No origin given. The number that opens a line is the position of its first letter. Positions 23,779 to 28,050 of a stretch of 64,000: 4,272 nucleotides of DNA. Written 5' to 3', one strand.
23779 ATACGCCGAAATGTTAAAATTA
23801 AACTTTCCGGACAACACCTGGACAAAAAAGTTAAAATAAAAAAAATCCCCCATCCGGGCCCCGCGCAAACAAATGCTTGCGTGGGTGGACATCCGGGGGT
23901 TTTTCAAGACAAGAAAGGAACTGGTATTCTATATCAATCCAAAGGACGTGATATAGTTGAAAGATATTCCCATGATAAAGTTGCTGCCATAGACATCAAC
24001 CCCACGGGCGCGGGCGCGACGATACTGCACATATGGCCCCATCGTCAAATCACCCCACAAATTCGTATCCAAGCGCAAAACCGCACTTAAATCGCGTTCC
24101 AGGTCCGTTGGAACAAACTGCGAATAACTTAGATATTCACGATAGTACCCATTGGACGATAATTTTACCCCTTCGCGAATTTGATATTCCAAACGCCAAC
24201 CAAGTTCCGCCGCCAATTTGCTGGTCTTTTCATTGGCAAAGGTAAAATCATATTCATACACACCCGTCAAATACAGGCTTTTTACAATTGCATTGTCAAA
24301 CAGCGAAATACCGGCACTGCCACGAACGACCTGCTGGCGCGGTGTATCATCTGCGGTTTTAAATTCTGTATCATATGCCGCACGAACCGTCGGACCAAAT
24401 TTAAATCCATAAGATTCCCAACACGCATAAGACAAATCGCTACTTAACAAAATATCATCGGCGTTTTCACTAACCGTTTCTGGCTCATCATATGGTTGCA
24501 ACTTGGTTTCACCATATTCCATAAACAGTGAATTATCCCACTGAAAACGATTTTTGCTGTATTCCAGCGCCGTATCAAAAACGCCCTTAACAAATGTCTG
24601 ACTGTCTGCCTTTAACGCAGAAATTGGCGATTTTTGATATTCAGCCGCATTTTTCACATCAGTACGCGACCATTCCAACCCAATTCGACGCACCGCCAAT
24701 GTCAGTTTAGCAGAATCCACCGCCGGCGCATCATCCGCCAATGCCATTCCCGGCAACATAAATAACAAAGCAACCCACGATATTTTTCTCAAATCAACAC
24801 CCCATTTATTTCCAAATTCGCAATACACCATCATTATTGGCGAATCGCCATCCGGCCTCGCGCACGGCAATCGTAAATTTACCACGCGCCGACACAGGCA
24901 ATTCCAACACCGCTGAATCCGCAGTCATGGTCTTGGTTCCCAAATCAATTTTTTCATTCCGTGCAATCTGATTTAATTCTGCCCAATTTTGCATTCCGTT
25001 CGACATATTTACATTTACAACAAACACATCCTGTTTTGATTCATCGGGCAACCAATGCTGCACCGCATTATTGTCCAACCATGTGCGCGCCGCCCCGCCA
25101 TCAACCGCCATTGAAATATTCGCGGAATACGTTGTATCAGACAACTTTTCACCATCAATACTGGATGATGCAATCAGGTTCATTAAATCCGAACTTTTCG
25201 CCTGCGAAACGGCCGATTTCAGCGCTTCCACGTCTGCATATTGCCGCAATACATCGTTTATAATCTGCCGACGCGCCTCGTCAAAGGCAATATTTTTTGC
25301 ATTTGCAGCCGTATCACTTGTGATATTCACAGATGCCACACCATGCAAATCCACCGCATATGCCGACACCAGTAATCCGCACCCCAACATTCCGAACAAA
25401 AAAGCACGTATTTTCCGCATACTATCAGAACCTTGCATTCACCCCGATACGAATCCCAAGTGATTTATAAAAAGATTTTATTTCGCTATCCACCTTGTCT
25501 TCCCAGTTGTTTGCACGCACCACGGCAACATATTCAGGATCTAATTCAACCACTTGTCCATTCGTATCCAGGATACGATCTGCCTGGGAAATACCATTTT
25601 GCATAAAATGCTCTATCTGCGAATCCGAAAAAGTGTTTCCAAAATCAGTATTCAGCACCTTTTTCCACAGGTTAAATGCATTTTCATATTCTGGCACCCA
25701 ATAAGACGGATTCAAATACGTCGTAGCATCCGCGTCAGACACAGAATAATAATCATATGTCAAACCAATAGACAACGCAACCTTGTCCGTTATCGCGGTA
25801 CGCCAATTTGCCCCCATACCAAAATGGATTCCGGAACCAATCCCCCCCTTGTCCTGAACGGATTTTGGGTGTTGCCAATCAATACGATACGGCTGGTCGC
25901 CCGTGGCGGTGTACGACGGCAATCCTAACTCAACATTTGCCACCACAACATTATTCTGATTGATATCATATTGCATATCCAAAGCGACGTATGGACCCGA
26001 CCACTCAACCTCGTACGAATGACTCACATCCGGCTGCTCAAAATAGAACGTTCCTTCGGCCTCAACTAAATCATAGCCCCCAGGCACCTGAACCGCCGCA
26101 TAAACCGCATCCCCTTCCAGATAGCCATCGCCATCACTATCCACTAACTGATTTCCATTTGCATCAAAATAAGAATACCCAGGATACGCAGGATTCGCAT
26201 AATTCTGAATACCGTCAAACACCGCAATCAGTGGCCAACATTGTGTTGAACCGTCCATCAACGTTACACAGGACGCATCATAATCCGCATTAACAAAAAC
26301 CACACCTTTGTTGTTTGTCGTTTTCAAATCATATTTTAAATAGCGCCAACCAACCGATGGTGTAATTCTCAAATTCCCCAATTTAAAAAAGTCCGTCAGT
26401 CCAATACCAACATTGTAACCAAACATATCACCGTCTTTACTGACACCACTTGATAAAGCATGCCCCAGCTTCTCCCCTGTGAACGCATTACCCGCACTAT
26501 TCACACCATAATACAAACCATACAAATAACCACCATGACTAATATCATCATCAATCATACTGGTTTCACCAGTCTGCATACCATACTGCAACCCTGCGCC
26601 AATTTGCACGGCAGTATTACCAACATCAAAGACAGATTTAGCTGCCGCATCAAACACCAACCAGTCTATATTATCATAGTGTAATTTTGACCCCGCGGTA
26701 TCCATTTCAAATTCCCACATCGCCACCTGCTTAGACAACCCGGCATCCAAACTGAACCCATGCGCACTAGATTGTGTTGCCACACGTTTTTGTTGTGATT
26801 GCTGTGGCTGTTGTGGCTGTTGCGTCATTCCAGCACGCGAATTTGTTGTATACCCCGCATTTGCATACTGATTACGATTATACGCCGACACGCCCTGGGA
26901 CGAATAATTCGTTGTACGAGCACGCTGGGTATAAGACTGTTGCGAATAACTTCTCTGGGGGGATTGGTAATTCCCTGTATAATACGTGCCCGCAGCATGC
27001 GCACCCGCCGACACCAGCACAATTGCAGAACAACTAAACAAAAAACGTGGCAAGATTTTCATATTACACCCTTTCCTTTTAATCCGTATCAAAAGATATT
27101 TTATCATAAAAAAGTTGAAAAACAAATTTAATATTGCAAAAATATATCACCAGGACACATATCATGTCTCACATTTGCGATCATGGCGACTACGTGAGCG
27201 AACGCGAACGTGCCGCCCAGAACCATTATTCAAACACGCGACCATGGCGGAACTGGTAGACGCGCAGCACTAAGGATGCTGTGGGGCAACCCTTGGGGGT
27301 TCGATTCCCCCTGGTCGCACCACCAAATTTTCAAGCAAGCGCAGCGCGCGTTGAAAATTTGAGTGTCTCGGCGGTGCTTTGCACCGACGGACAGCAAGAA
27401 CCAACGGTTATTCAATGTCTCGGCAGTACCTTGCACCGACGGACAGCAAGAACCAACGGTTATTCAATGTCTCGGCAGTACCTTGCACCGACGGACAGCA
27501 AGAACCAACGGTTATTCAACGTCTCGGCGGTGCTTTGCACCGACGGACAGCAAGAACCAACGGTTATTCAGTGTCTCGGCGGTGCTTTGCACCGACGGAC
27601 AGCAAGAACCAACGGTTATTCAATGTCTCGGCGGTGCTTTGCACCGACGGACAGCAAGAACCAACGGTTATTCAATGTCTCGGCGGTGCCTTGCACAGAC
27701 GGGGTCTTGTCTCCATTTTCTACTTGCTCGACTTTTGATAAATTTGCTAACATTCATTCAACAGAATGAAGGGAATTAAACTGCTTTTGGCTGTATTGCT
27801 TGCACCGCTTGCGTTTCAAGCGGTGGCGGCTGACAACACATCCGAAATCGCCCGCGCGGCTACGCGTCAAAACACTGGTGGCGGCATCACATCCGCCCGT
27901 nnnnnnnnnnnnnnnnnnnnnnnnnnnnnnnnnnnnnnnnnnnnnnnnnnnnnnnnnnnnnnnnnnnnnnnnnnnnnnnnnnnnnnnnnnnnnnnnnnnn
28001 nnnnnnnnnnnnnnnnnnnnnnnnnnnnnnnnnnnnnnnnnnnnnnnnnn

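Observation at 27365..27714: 52-bp x 6.7 tandem hairpin repeat between tRNA-Leu and the large secreted-protein gene; single copy after tRNA-Ala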

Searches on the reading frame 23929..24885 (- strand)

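Call 18: search_protein_families(library=pfam, proteins=[window:23929-24885:-], max_evalue=0.01)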
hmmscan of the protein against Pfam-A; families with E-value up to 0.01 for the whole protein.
window:23929-24885:- (318 aa): 1 family
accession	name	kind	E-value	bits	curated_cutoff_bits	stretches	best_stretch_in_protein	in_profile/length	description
PF11276.14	DUF3078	-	2.3e-06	28.4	25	1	99-163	19-80/92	Protein of unknown function (DUF3078)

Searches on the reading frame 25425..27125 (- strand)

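Call 18: search_protein_families(library=pfam, proteins=[window:25425-27125:-], max_evalue=0.01)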
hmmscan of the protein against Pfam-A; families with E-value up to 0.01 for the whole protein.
window:25425-27125:- (566 aa): 2 families
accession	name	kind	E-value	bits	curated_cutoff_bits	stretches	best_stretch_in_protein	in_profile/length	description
PF17251.8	Pom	-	5.4e-12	46.1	22.4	1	229-463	92-246/285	Protochlamydia outer membrane protein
PF12273.13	RCR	-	0.0094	17.1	27.8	0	47-118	34-103/117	Chitin synthesis regulation, resistance to Congo red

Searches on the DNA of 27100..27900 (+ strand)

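Call 8: search_rna_families(source=window, start=27100, end=27900, threshold=evalue, max_evalue=10)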
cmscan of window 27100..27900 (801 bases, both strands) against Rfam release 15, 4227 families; matches with E-value up to 10: 5.
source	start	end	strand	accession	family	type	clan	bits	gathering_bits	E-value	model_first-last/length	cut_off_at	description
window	27238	27319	+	RF00005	tRNA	Gene; tRNA;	CL00001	54.5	29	7.3e-11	1-71/71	no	tRNA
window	27286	27320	-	RF04354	Plastid-ycf2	Cis-reg;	-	31.5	65.7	0.00017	1-75/75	no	Plastid-ycf2 5UTR RNA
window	27275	27316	+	RF01684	mascRNA-menRNA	Gene;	-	17.7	42.5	1.1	1-56/56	no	MALAT1-associated small cytoplasmic RNA/MEN beta RNA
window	27295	27311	-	RF04351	Plastid-psbl-rps4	Cis-reg;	-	14.6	68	5.4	9-25/53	no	Plastid-psbl-rps4 3UTR RNA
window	27295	27311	+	RF04321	tmRNA_permuted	Gene;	-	13.2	47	2.6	36-52/213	no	permuted transfer-messenger RNA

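Call 68: build_rna_model(alignment_id=A1, structure=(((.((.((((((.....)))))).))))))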
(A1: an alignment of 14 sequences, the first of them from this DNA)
Model R1 built from alignment A1 (14 sequences, 30 columns); structure: as given.
model positions 28; base pairs 11; branch points 0; effective number of sequences 14; information 1.392 bits per position. Calibrated on 0.2 Mb of random sequence (short: E-values are rough).
structure used (alignment columns):
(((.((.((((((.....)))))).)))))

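Call 69: search_with_rna_model(model_id=R1, source=window, filters=off, max_evalue=10)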
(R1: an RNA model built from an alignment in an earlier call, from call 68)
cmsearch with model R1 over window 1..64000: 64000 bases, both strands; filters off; matches with E-value up to 10: 21.
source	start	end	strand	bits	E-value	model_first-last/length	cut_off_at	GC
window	27365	27392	+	47.3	2e-10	1-28/28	no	0.68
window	27521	27548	+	47.3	2e-10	1-28/28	no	0.68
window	27573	27600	+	47.3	2e-10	1-28/28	no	0.68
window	27625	27652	+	47.3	2e-10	1-28/28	no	0.68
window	12589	12615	+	43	3e-09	1-28/28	no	0.7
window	12932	12959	-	41.9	6.2e-09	1-28/28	no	0.57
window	13468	13495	+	41.9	6.2e-09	1-28/28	no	0.57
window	27677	27704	+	40.4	1.5e-08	1-28/28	no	0.71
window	27417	27444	+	40.1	1.8e-08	1-28/28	no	0.64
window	27469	27496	+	40.1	1.8e-08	1-28/28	no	0.64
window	27365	27392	-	12.2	0.67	1-28/28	no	0.68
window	27521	27548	-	12.2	0.67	1-28/28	no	0.68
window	27573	27600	-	12.2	0.67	1-28/28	no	0.68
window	27625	27652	-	12.2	0.67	1-28/28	no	0.68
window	29339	29362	+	9.4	3.9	1-28/28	no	0.5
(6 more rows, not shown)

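Call 80: search_with_rna_model(model_id=R1, sources=[L129, L014, L020, L025, L031, L036, L065, L068, L082, L039, L110, L111, L112, L113, L114, L115, L117, L124, L128], max_evalue=0.01)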
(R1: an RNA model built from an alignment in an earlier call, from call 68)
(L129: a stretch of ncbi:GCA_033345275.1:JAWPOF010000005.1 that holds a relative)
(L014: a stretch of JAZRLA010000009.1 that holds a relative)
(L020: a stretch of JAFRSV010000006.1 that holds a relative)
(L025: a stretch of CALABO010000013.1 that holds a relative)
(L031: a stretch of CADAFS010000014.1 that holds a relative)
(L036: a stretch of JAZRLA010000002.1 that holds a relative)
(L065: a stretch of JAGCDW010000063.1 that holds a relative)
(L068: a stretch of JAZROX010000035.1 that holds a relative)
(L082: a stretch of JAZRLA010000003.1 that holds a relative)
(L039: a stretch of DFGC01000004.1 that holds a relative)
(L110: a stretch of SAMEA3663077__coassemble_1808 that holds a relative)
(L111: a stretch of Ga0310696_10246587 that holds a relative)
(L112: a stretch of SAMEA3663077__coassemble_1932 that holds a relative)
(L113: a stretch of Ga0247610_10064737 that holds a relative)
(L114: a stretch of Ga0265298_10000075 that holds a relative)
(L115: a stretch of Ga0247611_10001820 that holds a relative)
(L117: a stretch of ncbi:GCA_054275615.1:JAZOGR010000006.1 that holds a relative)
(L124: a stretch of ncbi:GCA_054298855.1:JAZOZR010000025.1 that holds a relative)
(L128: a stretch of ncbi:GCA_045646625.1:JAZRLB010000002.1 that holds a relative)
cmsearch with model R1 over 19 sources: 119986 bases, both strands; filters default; matches with E-value up to 0.01: 22.
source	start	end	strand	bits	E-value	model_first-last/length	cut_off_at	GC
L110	5001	5028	+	47.4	3.8e-10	1-28/28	no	0.68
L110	5053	5080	+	47.4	3.8e-10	1-28/28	no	0.68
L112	3438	3465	-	47.4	3.8e-10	1-28/28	no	0.68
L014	3560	3587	-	46.4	6.8e-10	1-28/28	no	0.61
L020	4814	4841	-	46.4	6.8e-10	1-28/28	no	0.61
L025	6267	6294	+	46.4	6.8e-10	1-28/28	no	0.61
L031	5960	5987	+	46.4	6.8e-10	1-28/28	no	0.61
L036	4021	4048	-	46.4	6.8e-10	1-28/28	no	0.61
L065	1559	1586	-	46.4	6.8e-10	1-28/28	no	0.61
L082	3307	3334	-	46.4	6.8e-10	1-28/28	no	0.61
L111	120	147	+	46.4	6.8e-10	1-28/28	no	0.61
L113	720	747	-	46.4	6.8e-10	1-28/28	no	0.61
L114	2170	2197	+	46.4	6.8e-10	1-28/28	no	0.61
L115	4826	4853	+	46.4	6.8e-10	1-28/28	no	0.61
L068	7840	7867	+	45.2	1.4e-09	1-28/28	no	0.61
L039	359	386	-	44.4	2.4e-09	1-28/28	no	0.68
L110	4949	4976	+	44.4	2.4e-09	1-28/28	no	0.71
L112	3386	3413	-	39.8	4.1e-08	1-28/28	no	0.68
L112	4150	4178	-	35.5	6.3e-07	1-28/28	no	0.66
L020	4761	4790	+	33.3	2.4e-06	1-28/28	no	0.63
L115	4877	4906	-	33.3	2.4e-06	1-28/28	no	0.63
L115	2333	2360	-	26.6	0.00016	1-28/28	no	0.71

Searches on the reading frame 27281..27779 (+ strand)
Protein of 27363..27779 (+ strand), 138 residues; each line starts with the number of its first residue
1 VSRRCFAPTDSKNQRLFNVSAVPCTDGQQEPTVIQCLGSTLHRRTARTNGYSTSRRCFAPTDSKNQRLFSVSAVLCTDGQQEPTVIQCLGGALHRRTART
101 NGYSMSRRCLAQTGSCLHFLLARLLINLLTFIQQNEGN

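Call 76: search_protein_families(library=pfam, proteins=[window:27363-27779:+, window:27281-27769:+], max_evalue=0.1)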
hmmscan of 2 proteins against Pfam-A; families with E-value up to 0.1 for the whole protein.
window:27363-27779:+ (138 aa): 3 families
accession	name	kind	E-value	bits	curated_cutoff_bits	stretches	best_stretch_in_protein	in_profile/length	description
PF15909.11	zf-C2H2_8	-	0.003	18.3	30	0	56-81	23-48/98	C2H2-type zinc ribbon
PF01735.24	PLA2_B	-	0.015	14.2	23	0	8-57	426-477/491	Lysophospholipase catalytic domain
PF05265.19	DUF723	-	0.077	13.4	20.9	0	58-88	5-35/60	Protein of unknown function (DUF723)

window:27281-27769:+ (162 aa): 4 families
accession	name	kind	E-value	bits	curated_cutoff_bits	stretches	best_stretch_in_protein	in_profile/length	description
PF15909.11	zf-C2H2_8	-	0.0017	19.1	30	0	65-89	22-46/98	C2H2-type zinc ribbon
PF19695.4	DUF6195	-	0.0074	17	25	0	66-108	84-127/139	Family of unknown function (DUF6195)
PF03898.19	TNV_CP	-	0.087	12.6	30.8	0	8-76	30-98/198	Satellite tobacco necrosis virus coat protein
PF05265.19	DUF723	-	0.088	13.2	20.9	0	78-98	15-35/60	Protein of unknown function (DUF723)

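Call 89: find_encoding_contigs(protein=window:27359-27766:+, flank=1000, max_places=10)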
Protein seq(136 aa) (136 aa): no gene with exactly this product is on record in the collection.

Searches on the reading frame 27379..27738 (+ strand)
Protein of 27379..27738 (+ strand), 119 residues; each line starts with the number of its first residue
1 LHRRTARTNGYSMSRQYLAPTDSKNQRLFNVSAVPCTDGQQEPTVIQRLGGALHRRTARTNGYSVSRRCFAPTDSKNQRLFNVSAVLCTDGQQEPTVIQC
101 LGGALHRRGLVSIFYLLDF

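Call 76: search_protein_families(library=pfam, proteins=[window:27379-27738:+], max_evalue=0.1)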
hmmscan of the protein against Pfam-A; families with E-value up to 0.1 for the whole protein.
window:27379-27738:+ (119 aa): 4 families
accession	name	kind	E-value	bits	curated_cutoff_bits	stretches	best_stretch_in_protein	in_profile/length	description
PF15909.11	zf-C2H2_8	-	0.0013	19.5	30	0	15-39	22-46/98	C2H2-type zinc ribbon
PF19695.4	DUF6195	-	0.002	18.9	25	0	16-58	84-127/139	Family of unknown function (DUF6195)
PF06399.18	GFRP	-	0.051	13.8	25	0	35-57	17-39/83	GTP cyclohydrolase I feedback regulatory protein (GFRP)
PF20779.2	MACPF_D2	-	0.057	13.8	24.2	0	68-90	8-30/103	MACPF protein, D2 domain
